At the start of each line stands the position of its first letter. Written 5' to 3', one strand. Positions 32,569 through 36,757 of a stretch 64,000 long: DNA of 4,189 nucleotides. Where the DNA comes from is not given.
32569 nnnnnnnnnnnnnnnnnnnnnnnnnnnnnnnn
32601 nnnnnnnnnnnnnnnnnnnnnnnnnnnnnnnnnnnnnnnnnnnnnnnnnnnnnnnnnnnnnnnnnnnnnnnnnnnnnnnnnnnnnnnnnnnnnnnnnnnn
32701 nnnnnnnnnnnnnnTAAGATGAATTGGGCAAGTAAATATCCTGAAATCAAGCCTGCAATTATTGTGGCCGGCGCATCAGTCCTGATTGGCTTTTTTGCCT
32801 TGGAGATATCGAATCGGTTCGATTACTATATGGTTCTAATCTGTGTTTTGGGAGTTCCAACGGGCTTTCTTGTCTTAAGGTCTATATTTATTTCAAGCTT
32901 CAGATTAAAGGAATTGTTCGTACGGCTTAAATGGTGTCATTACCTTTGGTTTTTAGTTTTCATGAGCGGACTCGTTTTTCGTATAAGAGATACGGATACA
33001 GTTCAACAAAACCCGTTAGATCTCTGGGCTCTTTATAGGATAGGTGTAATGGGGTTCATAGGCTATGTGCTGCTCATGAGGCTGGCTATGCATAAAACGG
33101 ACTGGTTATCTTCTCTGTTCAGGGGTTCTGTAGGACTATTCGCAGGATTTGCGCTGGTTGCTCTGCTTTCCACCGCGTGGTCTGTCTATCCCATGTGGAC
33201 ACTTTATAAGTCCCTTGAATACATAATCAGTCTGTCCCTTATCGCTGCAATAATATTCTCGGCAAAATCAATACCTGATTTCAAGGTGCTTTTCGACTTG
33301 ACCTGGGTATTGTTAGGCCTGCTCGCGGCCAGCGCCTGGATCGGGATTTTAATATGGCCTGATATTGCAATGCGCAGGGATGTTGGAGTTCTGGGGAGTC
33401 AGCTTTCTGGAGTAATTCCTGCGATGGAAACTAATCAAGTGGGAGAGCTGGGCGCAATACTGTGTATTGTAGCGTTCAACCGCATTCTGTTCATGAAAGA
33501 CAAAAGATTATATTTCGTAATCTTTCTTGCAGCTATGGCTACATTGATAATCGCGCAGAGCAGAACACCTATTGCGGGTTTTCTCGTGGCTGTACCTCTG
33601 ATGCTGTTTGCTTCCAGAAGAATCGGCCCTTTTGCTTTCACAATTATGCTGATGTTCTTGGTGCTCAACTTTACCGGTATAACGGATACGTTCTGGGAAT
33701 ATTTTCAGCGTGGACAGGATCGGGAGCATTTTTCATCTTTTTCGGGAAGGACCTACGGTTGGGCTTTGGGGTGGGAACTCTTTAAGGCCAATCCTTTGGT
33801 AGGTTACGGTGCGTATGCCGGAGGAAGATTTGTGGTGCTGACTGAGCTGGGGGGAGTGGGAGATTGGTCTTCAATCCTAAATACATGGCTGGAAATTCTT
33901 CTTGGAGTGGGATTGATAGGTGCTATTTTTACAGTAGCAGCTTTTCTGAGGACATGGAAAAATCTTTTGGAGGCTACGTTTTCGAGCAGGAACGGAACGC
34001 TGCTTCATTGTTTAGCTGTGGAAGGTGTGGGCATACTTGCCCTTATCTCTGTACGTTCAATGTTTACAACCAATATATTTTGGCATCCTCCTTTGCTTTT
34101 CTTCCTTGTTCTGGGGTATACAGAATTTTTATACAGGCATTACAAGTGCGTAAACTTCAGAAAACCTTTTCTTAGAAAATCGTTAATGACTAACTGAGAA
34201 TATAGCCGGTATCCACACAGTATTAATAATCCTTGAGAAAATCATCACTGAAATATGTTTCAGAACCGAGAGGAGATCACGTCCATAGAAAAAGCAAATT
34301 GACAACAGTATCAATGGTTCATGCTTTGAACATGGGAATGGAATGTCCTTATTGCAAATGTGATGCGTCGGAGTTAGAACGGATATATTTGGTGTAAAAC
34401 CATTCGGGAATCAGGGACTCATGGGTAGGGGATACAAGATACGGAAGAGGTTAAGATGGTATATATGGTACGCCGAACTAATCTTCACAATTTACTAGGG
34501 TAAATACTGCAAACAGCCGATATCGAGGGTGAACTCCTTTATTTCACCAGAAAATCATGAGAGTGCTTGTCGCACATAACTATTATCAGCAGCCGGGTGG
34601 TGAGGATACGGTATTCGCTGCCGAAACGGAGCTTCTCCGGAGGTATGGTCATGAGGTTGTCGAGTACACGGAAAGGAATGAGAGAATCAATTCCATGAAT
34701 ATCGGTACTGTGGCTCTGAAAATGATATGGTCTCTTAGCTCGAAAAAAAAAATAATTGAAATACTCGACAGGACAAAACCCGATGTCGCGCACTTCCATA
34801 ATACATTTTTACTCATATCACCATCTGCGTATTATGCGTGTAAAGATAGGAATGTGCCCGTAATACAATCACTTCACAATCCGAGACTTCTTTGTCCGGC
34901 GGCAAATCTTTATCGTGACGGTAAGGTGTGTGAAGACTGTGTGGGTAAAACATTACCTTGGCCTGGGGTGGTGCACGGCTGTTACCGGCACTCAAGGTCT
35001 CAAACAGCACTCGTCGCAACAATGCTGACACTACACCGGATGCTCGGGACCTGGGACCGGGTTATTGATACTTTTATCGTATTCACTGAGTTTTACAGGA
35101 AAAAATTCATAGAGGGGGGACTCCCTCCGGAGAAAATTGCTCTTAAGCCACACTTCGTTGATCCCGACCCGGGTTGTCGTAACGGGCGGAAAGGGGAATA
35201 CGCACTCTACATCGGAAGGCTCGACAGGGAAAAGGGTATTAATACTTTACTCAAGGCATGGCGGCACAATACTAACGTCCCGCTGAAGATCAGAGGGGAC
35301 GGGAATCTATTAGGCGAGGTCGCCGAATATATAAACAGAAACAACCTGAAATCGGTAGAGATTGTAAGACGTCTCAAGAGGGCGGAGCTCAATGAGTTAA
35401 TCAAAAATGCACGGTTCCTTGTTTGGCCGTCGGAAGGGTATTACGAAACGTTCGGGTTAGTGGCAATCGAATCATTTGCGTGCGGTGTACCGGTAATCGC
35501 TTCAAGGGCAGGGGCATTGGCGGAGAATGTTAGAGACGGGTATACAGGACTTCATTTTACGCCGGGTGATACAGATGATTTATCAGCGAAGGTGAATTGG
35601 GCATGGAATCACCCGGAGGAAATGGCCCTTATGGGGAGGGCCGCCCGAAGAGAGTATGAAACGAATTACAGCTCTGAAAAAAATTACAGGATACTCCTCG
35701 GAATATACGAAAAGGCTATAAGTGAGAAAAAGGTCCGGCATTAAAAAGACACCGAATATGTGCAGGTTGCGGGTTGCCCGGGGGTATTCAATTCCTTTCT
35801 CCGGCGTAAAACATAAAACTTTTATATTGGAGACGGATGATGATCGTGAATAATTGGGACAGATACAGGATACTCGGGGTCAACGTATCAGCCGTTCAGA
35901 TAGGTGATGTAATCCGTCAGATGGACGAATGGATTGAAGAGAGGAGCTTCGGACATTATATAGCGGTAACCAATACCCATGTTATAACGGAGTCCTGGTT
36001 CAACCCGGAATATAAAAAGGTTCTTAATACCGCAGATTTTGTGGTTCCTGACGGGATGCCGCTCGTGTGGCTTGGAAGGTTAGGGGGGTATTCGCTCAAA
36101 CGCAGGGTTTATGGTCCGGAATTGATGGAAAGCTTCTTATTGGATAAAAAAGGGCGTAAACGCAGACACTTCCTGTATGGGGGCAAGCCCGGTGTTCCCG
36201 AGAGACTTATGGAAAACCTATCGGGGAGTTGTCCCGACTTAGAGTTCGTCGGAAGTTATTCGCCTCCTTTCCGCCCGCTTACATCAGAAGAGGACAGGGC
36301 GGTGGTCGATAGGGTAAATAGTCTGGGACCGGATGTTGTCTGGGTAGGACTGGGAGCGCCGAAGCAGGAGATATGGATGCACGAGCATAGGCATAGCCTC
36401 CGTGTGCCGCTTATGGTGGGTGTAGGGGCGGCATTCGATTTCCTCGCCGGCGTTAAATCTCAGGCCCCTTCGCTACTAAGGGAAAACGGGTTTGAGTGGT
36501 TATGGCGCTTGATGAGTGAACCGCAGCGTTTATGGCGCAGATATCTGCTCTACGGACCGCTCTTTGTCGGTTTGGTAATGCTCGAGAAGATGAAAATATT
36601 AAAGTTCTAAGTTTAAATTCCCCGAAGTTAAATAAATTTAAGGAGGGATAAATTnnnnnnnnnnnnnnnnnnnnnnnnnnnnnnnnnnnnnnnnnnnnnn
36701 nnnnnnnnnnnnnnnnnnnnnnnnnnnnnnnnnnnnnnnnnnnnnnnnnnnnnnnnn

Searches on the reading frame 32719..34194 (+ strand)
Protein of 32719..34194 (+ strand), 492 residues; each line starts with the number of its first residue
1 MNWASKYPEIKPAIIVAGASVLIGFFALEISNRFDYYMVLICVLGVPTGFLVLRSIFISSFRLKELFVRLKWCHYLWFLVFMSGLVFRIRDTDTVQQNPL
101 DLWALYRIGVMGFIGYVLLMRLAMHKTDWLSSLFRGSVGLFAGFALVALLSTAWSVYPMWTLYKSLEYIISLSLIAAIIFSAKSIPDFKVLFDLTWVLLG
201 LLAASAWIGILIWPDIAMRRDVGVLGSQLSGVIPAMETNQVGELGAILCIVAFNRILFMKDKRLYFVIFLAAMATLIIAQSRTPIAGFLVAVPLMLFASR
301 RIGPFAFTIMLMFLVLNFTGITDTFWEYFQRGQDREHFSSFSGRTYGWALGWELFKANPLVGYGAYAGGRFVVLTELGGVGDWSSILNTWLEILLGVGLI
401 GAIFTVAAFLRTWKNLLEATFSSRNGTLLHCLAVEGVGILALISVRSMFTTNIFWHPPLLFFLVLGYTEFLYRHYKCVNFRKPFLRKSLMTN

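Call 9: search_protein_families(library=pfam, proteins=[window:32719-34194:+], max_evalue=0.001)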
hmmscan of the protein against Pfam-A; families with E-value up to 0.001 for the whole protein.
window:32719-34194:+ (492 aa): 1 family
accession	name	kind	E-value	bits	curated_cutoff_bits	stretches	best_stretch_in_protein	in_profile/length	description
PF04932.20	Wzy_C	-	1.4e-13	51.4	31.7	1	268-405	2-148/149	O-Antigen ligase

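Call 19: search_protein_families(library=ncbifam, proteins=[window:32719-34194:+], max_evalue=0.00001)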
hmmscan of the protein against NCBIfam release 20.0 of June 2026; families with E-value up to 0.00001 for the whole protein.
window:32719-34194:+ (492 aa): 0 families

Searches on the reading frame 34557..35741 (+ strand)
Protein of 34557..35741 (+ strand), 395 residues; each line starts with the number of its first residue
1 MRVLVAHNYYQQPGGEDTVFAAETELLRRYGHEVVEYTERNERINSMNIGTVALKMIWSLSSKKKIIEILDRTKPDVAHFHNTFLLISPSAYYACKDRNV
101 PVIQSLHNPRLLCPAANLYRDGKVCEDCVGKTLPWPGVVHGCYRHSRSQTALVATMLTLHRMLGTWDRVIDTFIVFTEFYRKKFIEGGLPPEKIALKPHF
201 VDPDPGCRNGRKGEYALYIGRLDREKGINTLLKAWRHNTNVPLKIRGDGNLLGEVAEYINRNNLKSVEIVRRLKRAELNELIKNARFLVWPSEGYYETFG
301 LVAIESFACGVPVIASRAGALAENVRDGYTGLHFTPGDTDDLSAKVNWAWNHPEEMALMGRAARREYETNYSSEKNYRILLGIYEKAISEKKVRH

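Call 9: search_protein_families(library=pfam, proteins=[window:34557-35741:+], max_evalue=0.001)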
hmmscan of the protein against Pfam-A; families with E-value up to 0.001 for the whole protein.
window:34557-35741:+ (395 aa): 6 families
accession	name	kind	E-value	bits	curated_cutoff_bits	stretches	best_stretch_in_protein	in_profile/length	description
PF00534.26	Glycos_transf_1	-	8.5e-30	104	26.4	1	212-365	14-171/172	Glycosyl transferases group 1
PF13692.12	Glyco_trans_1_4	-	6.1e-24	85.3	27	1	216-349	4-139/142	Glycosyl transferases group 1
PF13439.12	Glyco_transf_4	-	6.3e-10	39.8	28.5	1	15-204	3-169/170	Glycosyltransferase Family 4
PF13524.12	Glyco_trans_1_2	-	8.9e-08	32.6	25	1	230-380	4-142/144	Glycosyl transferase-like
PF20706.3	GT4-conflict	-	3.9e-07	29.8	26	1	191-330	172-325/385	Family 4 Glycosyltransferase in conflict systems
PF13579.12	Glyco_trans_4_4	-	1.9e-05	25.5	29.7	1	55-198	58-156/158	Glycosyl transferase 4-like domain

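Call 19: search_protein_families(library=ncbifam, proteins=[window:34557-35741:+], max_evalue=0.00001)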
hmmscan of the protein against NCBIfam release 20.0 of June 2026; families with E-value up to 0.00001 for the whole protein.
window:34557-35741:+ (395 aa): 22 families
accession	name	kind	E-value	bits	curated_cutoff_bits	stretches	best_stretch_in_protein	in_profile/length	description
NF053787.1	GlcN_PG_synth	equivalog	4.6e-21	75.1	480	1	216-386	200-358/361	N-acetylglucosaminyl phosphatidylglycerol synthase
TIGR02149.1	glgA_Coryne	subfamily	9.4e-19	67.8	302.4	1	214-386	205-389/391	glycogen synthase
TIGR03999.1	thiol_BshA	equivalog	4.7e-17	62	273.7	1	236-387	225-373/375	N-acetyl-alpha-D-glucosaminyl L-malate synthase BshA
NF041876.1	EPS_EpsE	equivalog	1.5e-16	60.6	400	1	218-376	219-385/389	exopolysaccharide biosynthesis GT4 family glycosyltransferase EpsE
TIGR03088.1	stp2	hypoth_equivalog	9.1e-16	57.9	409.05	1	219-386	200-372/374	TIGR03088 family PEP-CTERM/XrtA system glycosyltransferase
TIGR03449.1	mycothiol_MshA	equivalog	2.3e-15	56.4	462.5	1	267-389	286-405/406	D-inositol-3-phosphate glycosyltransferase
TIGR04157.1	glyco_rSAM_CFB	subfamily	6.4e-13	48.5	400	1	216-375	230-397/406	TIGR04157 family glycosyltransferase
TIGR02095.1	glgA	subfamily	2.4e-12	46.3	328.45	1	217-385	298-475/477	glycogen/starch synthase, ADP-glucose type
NF038298.1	EPS_HpsO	equivalog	3.7e-12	45.7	575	1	218-384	206-384/388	hormogonium polysaccharide biosynthesis glycosyltransferase HpsO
NF038295.1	EPS_HpsP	equivalog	6.3e-12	45.2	550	1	216-386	210-386/388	hormogonium polysaccharide biosynthesis glycosyltransferase HpsP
NF047684.1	TeichurnBiosyTuaC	equivalog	2e-11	43.5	550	1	216-388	222-390/391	teichuronic acid biosynthesis protein TuaC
TIGR04063.1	stp3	hypoth_equivalog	1.6e-10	40.5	442.05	1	218-387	218-395/397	TIGR04063 family PEP-CTERM/XrtA system glycosyltransferase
NF012028.0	PRK15484.1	subfamily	6.4e-10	38.7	618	1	216-363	196-355/380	lipopolysaccharide N-acetylglucosaminyltransferase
NF046085.1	XrtY_assoc_Gly1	equivalog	1.4e-09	37.3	400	1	217-387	213-384/387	XrtY-associated glycosyltransferase XYAG1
NF041010.1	glycosy_Agl16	equivalog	1.7e-09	37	575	1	168-347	132-313/352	glycosylation protein Agl16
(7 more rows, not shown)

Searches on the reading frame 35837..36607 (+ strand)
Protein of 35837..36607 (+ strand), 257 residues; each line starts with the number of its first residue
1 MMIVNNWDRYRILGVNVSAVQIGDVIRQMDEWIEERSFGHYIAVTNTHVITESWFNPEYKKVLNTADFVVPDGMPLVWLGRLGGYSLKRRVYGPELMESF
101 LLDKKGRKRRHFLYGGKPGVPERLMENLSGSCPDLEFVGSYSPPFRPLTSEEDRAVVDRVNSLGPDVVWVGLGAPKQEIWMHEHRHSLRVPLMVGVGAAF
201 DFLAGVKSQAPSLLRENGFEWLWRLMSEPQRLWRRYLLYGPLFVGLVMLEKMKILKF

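Call 9: search_protein_families(library=pfam, proteins=[window:35837-36607:+], max_evalue=0.001)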
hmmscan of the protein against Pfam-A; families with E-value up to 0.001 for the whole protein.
window:35837-36607:+ (257 aa): 1 family
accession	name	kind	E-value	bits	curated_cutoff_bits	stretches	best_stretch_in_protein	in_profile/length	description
PF03808.19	Glyco_tran_WecG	-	1.2e-60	204.6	27.4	1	66-236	1-168/168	Glycosyl transferase WecG/TagA/CpsF family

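Call 19: search_protein_families(library=ncbifam, proteins=[window:35837-36607:+], max_evalue=0.00001)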
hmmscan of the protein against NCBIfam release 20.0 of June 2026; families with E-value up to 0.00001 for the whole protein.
window:35837-36607:+ (257 aa): 4 families
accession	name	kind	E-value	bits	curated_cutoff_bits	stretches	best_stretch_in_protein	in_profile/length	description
TIGR00696.1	wecG_tagA_cpsF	superfamily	1.7e-49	167.9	69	1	62-238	2-175/178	WecB/TagA/CpsF family glycosyltransferase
NF041872.1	EPS_EpsA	equivalog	3e-39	135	500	1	9-249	17-256/265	exopolysaccharide biosynthesis glycosyltransferase EpsA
NF041710.1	UDPacetylman_taseTarA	equivalog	7.3e-38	130.4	350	1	8-251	7-244/247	N-acetylglucosaminyldiphosphoundecaprenol N-acetyl-beta-D-mannosaminyltransferase TarA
NF002980.1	PRK03692.1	equivalog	2.7e-25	89.2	323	1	9-237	3-227/240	lipopolysaccharide N-acetylmannosaminouronosyltransferase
